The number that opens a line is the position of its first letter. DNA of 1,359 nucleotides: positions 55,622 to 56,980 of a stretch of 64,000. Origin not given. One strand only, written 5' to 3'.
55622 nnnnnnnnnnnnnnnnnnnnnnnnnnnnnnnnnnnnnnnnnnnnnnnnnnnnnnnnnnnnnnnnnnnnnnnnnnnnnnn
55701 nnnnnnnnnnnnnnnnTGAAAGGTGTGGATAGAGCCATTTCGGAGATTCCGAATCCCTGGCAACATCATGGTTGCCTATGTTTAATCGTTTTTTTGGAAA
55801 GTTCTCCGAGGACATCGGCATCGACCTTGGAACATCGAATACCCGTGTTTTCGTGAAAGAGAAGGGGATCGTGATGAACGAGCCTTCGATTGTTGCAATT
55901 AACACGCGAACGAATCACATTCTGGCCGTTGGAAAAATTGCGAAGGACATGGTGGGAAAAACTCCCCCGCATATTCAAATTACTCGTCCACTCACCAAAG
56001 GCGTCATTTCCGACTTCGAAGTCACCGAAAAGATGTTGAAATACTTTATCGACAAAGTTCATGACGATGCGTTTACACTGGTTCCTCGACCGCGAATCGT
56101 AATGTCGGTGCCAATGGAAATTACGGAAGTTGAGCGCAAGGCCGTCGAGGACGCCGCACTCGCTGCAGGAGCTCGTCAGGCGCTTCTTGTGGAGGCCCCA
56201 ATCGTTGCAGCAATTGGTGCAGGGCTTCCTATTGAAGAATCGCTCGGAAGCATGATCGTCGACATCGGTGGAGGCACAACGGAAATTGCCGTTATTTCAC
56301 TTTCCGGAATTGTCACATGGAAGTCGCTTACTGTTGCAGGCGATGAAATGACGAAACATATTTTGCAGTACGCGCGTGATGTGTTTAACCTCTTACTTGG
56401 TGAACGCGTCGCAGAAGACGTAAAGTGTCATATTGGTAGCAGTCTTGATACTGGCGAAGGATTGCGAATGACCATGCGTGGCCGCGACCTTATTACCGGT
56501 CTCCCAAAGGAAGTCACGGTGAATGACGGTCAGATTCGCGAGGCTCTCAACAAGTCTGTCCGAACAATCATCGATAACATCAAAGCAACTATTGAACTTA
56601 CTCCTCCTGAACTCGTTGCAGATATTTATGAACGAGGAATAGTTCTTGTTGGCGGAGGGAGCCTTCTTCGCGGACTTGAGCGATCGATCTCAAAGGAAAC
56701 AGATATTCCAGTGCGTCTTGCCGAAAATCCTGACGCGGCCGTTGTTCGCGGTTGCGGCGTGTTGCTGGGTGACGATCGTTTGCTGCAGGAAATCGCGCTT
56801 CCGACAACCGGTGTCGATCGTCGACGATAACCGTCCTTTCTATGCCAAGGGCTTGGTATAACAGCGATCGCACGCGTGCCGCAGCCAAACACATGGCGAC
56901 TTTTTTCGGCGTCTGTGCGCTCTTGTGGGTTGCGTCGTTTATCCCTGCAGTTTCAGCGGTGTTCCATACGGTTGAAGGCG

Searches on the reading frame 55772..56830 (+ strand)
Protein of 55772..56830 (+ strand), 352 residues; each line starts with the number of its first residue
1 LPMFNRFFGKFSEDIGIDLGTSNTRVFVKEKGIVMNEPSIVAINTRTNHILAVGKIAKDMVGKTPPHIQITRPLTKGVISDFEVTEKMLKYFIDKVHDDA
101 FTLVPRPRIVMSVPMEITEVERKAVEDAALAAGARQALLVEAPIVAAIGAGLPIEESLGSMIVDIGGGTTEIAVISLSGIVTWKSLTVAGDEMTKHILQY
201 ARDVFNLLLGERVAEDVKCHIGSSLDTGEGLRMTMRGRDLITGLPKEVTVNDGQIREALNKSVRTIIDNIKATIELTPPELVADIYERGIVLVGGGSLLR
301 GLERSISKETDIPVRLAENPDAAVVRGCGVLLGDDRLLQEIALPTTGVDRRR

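Call 9: search_protein_families(library=pfam, proteins=[window:55772-56830:+], max_evalue=0.01)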
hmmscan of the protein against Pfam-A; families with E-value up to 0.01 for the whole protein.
window:55772-56830:+ (352 aa): 6 families
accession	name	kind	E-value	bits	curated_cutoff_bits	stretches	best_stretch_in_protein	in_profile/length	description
PF06723.19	MreB_Mbl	-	1.3e-130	435.5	27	1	13-334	2-321/327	MreB/Mbl protein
PF00022.25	Actin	-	1.9e-13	50.3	27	2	17-203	9-189/410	Actin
PF14450.12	FtsA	-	5.1e-12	46.7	31.8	1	162-319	2-112/127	Cell division protein FtsA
PF00012.26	HSP70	-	1.2e-10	40.8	20.6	1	107-330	134-370/599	Hsp70 protein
PF25216.1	Volactin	-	0.00021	21.3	35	0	249-328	229-317/321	Volactin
PF11104.14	PilM_2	-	0.0026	17.2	27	0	290-318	278-306/340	Type IV pilus assembly protein PilM;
